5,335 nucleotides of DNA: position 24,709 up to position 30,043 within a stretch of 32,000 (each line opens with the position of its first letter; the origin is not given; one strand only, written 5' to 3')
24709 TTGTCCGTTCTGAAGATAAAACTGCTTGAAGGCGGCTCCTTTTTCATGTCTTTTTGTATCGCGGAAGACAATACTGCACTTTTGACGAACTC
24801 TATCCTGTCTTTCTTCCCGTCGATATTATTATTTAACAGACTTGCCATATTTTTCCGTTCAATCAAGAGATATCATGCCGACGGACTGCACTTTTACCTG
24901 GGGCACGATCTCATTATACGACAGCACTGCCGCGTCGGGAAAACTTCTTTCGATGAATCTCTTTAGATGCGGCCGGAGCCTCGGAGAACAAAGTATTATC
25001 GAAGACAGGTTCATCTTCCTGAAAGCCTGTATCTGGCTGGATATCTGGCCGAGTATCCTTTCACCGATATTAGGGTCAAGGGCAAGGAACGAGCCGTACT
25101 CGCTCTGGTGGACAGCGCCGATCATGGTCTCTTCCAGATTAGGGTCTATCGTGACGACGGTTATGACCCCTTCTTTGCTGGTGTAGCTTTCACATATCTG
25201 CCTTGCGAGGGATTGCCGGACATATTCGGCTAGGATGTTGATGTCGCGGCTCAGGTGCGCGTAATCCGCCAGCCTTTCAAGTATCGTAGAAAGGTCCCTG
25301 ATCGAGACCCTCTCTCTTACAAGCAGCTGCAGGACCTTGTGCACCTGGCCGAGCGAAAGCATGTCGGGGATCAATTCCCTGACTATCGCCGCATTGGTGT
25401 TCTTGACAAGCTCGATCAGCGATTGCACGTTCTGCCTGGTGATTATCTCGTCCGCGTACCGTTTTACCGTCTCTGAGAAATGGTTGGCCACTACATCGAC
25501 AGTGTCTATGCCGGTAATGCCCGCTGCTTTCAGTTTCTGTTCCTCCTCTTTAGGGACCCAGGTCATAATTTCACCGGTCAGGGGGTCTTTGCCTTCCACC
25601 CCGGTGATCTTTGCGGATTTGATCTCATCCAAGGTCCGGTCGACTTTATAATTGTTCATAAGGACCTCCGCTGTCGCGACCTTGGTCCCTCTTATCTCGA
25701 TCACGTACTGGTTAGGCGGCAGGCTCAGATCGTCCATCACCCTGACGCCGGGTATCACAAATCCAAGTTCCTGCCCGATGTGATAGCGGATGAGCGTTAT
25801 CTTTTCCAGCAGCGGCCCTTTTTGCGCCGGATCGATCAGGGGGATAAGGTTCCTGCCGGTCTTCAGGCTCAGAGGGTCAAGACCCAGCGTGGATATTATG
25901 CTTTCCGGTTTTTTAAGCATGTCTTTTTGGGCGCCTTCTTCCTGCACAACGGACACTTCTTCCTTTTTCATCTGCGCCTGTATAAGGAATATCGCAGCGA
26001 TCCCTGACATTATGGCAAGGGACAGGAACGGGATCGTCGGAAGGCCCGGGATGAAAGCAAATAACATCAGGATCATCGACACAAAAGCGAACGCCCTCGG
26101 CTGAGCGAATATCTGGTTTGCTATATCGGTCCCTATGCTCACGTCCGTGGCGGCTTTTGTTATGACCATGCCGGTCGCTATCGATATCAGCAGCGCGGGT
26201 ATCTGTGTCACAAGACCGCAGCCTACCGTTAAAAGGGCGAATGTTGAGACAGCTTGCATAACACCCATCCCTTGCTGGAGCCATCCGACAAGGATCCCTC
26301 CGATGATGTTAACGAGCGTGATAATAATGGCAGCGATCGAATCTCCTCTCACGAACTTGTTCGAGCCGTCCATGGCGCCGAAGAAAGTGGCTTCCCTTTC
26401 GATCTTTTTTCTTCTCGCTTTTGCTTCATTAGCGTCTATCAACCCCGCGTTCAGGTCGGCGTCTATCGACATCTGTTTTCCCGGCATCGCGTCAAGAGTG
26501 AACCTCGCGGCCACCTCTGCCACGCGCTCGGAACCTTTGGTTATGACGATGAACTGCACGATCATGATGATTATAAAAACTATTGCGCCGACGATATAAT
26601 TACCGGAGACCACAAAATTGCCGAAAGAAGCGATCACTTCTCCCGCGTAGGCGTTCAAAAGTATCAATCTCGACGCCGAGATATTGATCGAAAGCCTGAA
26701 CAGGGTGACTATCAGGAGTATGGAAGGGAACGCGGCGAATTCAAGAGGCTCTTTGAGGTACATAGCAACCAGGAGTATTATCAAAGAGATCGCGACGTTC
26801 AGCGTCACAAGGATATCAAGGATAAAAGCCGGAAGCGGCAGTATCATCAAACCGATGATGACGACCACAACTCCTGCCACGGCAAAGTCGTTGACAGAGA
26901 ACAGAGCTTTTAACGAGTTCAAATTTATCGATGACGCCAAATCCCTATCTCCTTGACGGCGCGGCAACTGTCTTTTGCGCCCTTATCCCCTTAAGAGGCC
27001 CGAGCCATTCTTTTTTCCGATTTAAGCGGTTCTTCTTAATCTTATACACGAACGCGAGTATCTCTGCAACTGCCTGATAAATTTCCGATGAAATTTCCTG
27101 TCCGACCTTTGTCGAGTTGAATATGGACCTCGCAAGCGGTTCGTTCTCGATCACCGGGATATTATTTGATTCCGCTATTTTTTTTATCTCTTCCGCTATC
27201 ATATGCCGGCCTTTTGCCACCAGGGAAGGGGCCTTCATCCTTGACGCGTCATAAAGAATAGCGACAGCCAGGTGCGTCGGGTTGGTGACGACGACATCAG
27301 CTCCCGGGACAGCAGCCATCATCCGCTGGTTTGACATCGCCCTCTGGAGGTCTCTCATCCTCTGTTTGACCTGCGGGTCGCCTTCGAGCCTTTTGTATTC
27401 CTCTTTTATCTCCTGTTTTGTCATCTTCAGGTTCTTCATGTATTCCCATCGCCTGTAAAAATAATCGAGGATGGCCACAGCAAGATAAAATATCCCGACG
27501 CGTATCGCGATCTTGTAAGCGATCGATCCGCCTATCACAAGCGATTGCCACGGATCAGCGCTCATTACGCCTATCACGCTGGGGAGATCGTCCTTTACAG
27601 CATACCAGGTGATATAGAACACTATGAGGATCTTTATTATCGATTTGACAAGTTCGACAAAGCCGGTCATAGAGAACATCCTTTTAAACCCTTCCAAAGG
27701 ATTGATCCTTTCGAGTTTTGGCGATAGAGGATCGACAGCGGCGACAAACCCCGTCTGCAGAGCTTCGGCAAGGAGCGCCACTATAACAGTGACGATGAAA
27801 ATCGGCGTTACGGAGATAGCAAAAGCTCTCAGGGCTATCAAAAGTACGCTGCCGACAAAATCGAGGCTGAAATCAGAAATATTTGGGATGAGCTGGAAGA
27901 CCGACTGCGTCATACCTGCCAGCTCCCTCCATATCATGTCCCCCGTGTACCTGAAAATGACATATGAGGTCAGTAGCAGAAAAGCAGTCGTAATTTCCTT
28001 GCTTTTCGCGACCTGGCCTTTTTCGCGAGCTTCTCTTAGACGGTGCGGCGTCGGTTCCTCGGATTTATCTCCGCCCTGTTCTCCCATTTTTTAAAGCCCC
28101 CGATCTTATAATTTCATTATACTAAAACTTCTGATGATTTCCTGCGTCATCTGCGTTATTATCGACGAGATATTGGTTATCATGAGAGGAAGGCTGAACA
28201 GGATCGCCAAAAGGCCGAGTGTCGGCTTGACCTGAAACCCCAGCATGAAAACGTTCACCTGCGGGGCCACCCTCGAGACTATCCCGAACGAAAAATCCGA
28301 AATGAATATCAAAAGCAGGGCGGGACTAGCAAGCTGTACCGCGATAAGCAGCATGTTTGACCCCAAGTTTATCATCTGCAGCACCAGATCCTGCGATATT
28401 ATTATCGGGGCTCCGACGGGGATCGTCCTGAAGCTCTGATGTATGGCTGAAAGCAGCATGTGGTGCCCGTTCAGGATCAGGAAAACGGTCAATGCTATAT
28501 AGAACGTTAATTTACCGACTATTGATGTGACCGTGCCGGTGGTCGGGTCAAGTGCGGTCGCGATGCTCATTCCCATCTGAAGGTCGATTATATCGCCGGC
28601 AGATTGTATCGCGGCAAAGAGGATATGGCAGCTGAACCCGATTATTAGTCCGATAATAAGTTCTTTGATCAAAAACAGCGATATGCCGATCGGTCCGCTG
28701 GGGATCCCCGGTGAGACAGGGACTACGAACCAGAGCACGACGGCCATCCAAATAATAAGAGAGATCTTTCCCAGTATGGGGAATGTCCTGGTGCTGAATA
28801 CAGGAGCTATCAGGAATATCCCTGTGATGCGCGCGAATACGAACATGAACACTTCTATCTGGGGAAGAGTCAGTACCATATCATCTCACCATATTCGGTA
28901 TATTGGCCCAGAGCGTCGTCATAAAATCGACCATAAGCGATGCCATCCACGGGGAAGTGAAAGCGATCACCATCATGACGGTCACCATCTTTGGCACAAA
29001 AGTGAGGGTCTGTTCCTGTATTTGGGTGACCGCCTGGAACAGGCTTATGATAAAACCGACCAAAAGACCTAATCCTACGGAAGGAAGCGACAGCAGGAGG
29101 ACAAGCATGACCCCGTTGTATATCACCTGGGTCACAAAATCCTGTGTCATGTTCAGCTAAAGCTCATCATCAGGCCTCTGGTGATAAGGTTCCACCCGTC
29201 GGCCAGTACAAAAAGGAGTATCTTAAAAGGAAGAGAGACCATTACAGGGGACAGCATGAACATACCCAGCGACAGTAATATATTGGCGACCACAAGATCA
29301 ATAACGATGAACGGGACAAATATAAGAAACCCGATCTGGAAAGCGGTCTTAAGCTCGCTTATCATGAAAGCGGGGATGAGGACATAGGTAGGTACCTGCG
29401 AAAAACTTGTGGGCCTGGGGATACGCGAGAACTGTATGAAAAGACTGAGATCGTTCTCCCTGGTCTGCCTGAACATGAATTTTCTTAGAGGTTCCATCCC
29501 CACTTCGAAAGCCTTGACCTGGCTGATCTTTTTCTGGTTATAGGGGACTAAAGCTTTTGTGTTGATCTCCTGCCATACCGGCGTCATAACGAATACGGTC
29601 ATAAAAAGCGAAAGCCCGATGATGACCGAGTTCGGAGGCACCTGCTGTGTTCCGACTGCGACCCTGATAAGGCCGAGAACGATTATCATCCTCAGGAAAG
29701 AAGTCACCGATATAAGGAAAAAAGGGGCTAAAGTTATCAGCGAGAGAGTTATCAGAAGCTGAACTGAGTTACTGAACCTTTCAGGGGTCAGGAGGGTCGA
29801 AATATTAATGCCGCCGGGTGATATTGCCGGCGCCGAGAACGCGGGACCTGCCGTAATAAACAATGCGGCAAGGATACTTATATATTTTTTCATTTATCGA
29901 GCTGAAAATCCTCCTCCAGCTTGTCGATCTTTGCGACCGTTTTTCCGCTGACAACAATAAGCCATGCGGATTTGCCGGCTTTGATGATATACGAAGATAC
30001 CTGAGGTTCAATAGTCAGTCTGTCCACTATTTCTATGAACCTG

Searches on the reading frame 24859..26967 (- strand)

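Call 67: search_protein_families(library=pfam, proteins=[window:24859-26967:-], max_evalue=0.00001)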
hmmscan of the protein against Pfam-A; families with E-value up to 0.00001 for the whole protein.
window:24859-26967:- (702 aa): 1 family
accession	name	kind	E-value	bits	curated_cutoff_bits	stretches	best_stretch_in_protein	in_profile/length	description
PF00771.25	FHIPEP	-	3.5e-247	822.6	29.1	1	37-691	1-656/657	FHIPEP family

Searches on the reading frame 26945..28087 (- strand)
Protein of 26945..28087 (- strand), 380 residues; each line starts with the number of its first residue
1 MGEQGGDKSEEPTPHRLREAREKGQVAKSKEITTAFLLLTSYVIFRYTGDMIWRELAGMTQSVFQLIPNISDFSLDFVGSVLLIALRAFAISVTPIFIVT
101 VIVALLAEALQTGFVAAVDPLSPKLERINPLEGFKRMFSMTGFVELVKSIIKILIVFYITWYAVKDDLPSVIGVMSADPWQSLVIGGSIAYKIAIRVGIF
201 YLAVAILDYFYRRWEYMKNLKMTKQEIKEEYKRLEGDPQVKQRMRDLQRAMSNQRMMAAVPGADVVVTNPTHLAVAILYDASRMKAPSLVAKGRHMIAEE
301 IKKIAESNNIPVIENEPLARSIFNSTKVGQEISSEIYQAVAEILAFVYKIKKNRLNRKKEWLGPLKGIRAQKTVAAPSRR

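Call 68: search_protein_families(library=pfam, proteins=[window:26945-28087:-], max_evalue=0.00001)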
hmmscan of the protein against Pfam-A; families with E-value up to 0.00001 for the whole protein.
window:26945-28087:- (380 aa): 1 family
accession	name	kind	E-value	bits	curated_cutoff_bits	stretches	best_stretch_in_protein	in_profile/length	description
PF01312.24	Bac_export_2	-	1.8e-126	422.4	24.4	1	7-347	2-335/335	FlhB HrpN YscU SpaS Family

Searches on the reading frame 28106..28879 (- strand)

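Call 68: search_protein_families(library=pfam, proteins=[window:28106-28879:-], max_evalue=0.00001)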
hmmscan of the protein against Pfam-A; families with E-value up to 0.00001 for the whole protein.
window:28106-28879:- (257 aa): 1 family
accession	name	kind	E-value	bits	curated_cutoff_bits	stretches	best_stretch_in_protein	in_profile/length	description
PF01311.25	Bac_export_1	-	2.6e-62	210.9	27.8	1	10-243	3-229/230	Bacterial export proteins, family 1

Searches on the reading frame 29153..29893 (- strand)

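Call 68: search_protein_families(library=pfam, proteins=[window:29153-29893:-], max_evalue=0.00001)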
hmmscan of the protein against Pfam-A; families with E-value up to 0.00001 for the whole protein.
window:29153-29893:- (246 aa): 1 family
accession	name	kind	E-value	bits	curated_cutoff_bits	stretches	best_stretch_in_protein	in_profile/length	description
PF00813.25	FliP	-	7.1e-78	261.4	26.9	1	50-241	2-191/191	FliP family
